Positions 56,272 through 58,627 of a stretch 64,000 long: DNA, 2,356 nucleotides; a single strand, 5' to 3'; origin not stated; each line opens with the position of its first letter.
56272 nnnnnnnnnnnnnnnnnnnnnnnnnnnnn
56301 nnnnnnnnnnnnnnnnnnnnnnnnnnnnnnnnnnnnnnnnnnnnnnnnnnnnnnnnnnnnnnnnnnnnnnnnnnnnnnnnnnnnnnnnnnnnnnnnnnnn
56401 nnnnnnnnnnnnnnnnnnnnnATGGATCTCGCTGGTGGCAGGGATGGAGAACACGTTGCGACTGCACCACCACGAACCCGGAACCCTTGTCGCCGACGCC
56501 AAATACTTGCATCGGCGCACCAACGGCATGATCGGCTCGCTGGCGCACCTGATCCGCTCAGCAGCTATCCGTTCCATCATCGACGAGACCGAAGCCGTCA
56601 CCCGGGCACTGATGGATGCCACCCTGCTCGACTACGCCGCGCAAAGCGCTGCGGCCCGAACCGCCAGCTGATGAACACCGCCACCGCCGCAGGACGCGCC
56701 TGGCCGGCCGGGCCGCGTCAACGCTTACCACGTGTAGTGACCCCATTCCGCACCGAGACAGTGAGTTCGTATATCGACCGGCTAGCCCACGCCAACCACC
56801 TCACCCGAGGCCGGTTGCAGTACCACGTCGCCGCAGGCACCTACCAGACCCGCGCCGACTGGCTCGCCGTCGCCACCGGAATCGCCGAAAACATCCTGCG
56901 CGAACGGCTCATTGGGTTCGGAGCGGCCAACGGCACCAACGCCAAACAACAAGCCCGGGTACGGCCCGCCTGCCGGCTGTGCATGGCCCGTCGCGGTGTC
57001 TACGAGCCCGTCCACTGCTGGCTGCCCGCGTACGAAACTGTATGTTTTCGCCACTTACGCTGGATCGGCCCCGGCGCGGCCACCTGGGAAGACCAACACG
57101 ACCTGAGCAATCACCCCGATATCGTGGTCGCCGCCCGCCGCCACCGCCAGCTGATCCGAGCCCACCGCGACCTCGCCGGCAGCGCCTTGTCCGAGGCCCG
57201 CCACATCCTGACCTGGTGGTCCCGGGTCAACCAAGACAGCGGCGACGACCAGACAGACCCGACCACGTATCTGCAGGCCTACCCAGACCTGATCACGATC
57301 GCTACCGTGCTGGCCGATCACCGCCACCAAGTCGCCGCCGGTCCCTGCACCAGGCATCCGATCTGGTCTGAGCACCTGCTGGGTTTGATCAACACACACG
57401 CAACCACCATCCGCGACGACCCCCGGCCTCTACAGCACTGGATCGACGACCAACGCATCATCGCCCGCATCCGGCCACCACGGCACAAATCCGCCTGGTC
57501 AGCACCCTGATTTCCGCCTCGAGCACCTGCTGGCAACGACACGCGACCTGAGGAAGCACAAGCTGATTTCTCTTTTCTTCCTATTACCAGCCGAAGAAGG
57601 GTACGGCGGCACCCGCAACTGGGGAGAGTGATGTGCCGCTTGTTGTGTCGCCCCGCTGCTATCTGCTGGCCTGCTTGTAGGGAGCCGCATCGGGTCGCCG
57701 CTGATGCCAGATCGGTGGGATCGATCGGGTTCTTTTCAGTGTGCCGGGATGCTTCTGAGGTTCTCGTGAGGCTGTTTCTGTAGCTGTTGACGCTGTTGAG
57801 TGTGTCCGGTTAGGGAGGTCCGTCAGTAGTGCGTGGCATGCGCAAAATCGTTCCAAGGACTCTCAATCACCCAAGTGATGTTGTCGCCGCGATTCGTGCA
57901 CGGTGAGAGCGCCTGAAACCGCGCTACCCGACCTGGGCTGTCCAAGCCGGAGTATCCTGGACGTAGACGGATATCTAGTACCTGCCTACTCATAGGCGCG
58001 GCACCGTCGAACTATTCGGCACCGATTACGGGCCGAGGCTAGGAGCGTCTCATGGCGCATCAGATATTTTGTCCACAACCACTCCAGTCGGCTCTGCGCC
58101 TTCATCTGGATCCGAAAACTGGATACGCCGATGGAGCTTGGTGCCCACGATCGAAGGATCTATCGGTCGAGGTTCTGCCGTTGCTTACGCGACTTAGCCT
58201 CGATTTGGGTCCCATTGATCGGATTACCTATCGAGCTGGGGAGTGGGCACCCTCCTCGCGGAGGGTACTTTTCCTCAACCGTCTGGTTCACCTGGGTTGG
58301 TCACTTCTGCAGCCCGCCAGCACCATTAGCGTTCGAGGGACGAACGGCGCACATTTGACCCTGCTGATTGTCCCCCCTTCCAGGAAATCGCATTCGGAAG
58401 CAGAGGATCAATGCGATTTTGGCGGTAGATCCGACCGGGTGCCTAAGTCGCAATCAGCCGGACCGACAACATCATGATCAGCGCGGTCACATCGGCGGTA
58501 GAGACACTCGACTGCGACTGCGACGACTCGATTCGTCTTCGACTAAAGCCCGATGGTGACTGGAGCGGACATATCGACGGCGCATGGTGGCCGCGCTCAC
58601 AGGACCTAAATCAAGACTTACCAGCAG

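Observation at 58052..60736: Transposon cargo is a convergent array of four paralogous DGAWWP-motif (DUF5994-like) proteins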

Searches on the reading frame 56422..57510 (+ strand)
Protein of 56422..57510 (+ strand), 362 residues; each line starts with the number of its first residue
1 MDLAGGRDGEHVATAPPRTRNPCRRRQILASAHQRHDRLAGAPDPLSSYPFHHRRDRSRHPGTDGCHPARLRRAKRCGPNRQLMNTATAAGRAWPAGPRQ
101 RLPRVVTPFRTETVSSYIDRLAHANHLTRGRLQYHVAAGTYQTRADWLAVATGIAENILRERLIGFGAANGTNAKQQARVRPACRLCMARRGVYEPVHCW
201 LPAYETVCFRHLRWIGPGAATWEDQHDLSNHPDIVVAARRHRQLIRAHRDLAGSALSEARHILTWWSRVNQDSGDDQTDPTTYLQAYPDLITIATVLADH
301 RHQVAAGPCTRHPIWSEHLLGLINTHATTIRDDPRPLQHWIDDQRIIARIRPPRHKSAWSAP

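Call 3: search_protein_families(library=pfam, proteins=[window:56422-57510:+], max_evalue=0.01)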
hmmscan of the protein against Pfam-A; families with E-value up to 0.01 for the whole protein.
window:56422-57510:+ (362 aa): 1 family
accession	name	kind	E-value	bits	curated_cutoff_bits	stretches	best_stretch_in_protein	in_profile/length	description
PF06527.16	TniQ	-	0.00037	21.6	27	1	103-211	1-138/142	TniQ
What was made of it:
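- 56671..57510 (+): tniQ-like target selector. Pfam TniQ, E 4e-4 (below the gathering score) (call 3).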

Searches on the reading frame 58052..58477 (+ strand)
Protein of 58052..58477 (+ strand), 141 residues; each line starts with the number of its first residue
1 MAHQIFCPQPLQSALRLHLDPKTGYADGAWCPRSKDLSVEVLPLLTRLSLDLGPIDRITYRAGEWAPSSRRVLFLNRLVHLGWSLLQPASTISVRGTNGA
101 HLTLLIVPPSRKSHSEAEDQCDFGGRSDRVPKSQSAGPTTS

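Call 3: search_protein_families(library=pfam, proteins=[window:58052-58477:+], max_evalue=0.01)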
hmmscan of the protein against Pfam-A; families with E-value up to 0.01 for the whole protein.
window:58052-58477:+ (141 aa): 1 family
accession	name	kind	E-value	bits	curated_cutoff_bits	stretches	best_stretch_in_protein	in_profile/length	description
PF19457.4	DUF5994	-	6.1e-24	84.6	26.3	1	16-114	1-103/112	Family of unknown function (DUF5994)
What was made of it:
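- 58052..58477 (+): DUF5994 paralogue A (141 aa, pI 9.3). Pfam PF19457, E 6e-24 (call 3).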

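Call 13: search_protein_families(library=ncbifam, proteins=[window:58052-58477:+], max_evalue=0.01)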
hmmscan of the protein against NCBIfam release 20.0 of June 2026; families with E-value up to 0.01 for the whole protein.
window:58052-58477:+ (141 aa): 0 families

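Call 17: search_solved_structures(query=A1, max_evalue=1)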
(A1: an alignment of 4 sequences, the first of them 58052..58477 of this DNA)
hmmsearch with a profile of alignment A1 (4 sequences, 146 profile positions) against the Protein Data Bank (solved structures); distinct sequences matched with E-value up to 1: 1.
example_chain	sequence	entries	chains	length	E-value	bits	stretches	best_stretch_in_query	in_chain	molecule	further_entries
8sve_H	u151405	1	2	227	0.84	12.6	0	33-104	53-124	Fab Heavy chain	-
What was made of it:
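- Tried and rejected: A PDB sequence-profile search gave nothing (call 17).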

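Call 40: search_protein_families(library=padloc, proteins=[window:58052-58477:+], max_evalue=0.1)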
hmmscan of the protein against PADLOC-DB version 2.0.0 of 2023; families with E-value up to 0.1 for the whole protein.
window:58052-58477:+ (141 aa): 0 families

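Call 41: search_protein_families(library=phrogs, proteins=[window:58052-58477:+], max_evalue=0.01)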
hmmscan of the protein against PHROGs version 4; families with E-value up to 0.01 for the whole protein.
window:58052-58477:+ (141 aa): 0 families
